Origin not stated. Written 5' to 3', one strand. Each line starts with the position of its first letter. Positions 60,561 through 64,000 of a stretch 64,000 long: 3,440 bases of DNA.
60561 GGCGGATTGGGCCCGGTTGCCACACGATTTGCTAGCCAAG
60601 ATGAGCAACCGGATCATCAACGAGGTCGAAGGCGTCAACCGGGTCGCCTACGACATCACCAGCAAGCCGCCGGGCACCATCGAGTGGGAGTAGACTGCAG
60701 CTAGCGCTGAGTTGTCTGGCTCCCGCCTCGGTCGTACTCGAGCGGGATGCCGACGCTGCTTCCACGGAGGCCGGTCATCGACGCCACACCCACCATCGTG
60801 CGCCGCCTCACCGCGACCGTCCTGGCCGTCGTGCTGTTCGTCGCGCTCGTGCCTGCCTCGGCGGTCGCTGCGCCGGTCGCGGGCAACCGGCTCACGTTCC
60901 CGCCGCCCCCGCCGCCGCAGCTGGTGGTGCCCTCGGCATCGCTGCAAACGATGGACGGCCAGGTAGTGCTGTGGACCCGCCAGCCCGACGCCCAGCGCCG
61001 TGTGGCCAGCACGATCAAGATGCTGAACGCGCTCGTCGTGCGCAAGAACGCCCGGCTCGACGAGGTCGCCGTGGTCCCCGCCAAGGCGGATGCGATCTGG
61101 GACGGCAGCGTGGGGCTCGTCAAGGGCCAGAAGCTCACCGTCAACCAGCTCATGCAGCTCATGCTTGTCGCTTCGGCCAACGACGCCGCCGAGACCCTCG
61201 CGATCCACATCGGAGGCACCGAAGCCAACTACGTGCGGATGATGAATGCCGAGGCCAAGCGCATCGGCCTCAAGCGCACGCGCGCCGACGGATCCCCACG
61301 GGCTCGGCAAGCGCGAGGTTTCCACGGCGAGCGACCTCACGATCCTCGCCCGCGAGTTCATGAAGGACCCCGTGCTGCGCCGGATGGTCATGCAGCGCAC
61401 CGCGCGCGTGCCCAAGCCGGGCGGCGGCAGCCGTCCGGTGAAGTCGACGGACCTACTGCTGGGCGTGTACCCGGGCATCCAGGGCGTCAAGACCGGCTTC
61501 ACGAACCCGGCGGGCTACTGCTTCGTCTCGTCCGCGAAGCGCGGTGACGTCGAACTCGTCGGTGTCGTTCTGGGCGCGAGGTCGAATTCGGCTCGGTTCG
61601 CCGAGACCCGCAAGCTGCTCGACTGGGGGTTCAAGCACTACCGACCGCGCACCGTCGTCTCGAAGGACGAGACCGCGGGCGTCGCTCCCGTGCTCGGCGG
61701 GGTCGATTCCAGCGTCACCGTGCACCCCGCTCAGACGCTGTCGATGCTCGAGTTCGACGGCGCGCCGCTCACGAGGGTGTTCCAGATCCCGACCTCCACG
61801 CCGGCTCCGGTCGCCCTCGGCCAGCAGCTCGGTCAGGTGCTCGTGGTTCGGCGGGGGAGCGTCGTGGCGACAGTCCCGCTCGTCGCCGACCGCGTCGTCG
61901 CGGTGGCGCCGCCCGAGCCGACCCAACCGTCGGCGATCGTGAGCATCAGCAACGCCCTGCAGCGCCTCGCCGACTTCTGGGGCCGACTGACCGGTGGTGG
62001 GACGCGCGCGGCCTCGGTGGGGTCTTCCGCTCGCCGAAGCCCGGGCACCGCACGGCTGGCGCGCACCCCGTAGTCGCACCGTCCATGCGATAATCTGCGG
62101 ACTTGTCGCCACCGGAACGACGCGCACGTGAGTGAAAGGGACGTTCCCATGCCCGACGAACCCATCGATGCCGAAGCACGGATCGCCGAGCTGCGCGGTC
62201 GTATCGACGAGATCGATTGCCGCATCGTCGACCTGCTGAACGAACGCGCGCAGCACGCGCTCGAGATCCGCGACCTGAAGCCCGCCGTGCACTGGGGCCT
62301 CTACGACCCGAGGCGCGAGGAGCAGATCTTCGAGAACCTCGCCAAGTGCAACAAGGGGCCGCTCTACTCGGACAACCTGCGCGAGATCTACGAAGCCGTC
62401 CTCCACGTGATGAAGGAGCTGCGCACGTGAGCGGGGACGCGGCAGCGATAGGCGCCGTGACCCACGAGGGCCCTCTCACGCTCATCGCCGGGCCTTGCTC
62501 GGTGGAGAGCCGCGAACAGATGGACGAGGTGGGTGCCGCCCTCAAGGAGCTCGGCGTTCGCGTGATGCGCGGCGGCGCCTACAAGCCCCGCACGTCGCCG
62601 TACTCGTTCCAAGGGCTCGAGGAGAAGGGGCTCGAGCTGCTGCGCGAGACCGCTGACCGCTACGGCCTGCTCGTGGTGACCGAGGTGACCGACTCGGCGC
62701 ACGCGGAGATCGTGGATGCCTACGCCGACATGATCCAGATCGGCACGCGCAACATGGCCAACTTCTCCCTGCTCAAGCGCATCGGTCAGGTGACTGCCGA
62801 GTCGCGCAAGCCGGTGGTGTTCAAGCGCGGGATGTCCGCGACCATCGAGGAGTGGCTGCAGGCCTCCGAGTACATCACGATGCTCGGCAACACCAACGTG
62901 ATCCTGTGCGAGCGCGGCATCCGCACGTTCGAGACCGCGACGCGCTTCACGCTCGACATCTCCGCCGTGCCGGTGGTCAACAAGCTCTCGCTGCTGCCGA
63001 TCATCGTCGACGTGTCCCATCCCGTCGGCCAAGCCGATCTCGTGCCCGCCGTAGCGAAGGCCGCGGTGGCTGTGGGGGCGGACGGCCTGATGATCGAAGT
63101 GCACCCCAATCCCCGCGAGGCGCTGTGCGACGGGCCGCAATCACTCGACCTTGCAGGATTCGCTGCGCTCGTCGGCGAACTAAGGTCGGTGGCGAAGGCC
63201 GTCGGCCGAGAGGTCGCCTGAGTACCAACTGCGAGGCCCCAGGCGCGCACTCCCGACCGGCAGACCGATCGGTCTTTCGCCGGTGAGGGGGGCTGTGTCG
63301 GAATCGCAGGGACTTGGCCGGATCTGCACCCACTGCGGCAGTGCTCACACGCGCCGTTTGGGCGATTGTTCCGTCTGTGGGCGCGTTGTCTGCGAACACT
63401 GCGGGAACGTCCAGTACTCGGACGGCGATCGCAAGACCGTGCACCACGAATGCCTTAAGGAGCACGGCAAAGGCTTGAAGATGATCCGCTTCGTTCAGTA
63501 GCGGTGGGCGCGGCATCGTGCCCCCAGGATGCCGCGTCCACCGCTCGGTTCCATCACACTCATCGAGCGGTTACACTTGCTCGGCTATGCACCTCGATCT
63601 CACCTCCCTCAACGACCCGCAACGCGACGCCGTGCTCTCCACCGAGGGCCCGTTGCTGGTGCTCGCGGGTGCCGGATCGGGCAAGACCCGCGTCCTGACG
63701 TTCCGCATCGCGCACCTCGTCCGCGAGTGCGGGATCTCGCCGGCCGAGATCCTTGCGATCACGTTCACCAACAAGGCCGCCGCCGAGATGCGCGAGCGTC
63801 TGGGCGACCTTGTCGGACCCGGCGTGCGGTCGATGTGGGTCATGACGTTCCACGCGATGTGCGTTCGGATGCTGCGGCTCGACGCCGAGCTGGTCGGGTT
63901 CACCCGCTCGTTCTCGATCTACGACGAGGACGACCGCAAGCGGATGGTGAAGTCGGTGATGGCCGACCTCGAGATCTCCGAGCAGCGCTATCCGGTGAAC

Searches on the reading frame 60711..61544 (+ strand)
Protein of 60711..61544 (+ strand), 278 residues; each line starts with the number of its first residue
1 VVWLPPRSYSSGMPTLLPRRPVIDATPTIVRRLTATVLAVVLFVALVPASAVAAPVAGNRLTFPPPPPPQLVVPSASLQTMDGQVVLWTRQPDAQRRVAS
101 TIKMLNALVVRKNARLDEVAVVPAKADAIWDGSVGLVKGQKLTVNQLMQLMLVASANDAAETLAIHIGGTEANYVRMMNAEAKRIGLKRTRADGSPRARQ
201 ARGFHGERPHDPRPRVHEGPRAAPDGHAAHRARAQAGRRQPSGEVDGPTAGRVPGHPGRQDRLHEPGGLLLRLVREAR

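Call 38: search_protein_families(library=pfam, proteins=[window:60711-61544:+], max_evalue=0.001)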
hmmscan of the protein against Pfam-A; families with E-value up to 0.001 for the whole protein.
window:60711-61544:+ (278 aa): 2 families
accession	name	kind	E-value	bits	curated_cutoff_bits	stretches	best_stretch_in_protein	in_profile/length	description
PF00768.25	Peptidase_S11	-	5.5e-19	69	27.6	1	83-191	22-139/239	D-alanyl-D-alanine carboxypeptidase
PF13354.11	Beta-lactamase2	-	4.6e-07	29.8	22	1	89-201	14-126/214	Beta-lactamase enzyme family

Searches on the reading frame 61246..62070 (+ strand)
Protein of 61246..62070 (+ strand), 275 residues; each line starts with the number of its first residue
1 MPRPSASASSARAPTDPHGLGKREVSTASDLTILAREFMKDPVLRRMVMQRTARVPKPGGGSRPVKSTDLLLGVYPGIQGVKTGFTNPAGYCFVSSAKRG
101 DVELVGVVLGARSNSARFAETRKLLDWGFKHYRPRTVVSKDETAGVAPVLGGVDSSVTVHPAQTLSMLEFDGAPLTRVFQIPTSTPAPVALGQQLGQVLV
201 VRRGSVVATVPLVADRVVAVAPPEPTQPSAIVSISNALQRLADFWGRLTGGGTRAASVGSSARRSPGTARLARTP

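Call 38: search_protein_families(library=pfam, proteins=[window:61246-62070:+], max_evalue=0.001)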
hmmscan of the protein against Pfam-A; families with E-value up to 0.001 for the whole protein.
window:61246-62070:+ (275 aa): 2 families
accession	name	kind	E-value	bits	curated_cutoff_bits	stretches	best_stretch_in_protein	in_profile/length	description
PF00768.25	Peptidase_S11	-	1.5e-16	61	27.6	1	16-112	142-238/239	D-alanyl-D-alanine carboxypeptidase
PF07943.18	PBP5_C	-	2.6e-07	31.2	21.2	1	132-218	1-89/91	Penicillin-binding protein 5, C-terminal domain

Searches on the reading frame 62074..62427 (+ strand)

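Call 38: search_protein_families(library=pfam, proteins=[window:62074-62427:+], max_evalue=0.001)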
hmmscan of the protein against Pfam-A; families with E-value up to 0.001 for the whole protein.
window:62074-62427:+ (118 aa): 1 family
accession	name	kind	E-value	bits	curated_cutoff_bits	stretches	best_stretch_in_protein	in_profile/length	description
PF01817.26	CM_2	-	1.2e-17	64.3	27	1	40-116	1-78/80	Chorismate mutase type II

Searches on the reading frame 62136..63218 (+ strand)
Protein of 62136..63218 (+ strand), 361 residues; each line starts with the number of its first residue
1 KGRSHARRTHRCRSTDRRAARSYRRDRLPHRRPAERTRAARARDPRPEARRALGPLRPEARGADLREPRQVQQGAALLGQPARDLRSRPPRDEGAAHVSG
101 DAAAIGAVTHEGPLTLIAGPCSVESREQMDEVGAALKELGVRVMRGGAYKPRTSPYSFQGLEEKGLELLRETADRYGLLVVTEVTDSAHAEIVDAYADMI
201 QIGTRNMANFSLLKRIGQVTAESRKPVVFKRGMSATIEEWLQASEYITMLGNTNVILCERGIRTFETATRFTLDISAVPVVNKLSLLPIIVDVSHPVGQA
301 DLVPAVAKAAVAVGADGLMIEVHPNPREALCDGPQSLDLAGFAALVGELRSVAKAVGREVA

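Call 38: search_protein_families(library=pfam, proteins=[window:62136-63218:+], max_evalue=0.001)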
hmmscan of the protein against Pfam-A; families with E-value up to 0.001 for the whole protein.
window:62136-63218:+ (361 aa): 2 families
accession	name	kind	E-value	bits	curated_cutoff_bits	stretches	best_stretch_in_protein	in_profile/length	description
PF00793.26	DAHP_synth_1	-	9.6e-77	258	25.5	1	112-350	16-265/270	DAHP synthetase I family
PF03102.20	NeuB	-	8.6e-08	32.4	22.1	1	160-359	52-239/241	NeuB family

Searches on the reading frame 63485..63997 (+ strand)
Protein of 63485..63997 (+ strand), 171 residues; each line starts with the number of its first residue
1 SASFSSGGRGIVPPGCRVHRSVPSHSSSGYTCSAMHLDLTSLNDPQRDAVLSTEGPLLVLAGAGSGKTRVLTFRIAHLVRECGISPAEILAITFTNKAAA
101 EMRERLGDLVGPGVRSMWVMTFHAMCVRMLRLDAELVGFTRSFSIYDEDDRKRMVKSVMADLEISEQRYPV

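Call 38: search_protein_families(library=pfam, proteins=[window:63485-63997:+], max_evalue=0.001)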
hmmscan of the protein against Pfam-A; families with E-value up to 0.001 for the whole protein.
window:63485-63997:+ (171 aa): 3 families
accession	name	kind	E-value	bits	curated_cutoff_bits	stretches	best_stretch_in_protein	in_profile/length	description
PF00580.27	UvrD-helicase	-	3.9e-42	145.2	23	1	42-166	1-129/271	UvrD/REP helicase N-terminal domain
PF13245.12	AAA_19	-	3.9e-14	53.4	25.1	1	46-137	1-72/134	AAA domain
PF13604.12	AAA_30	-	0.00016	21.9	27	1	42-107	2-67/191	AAA domain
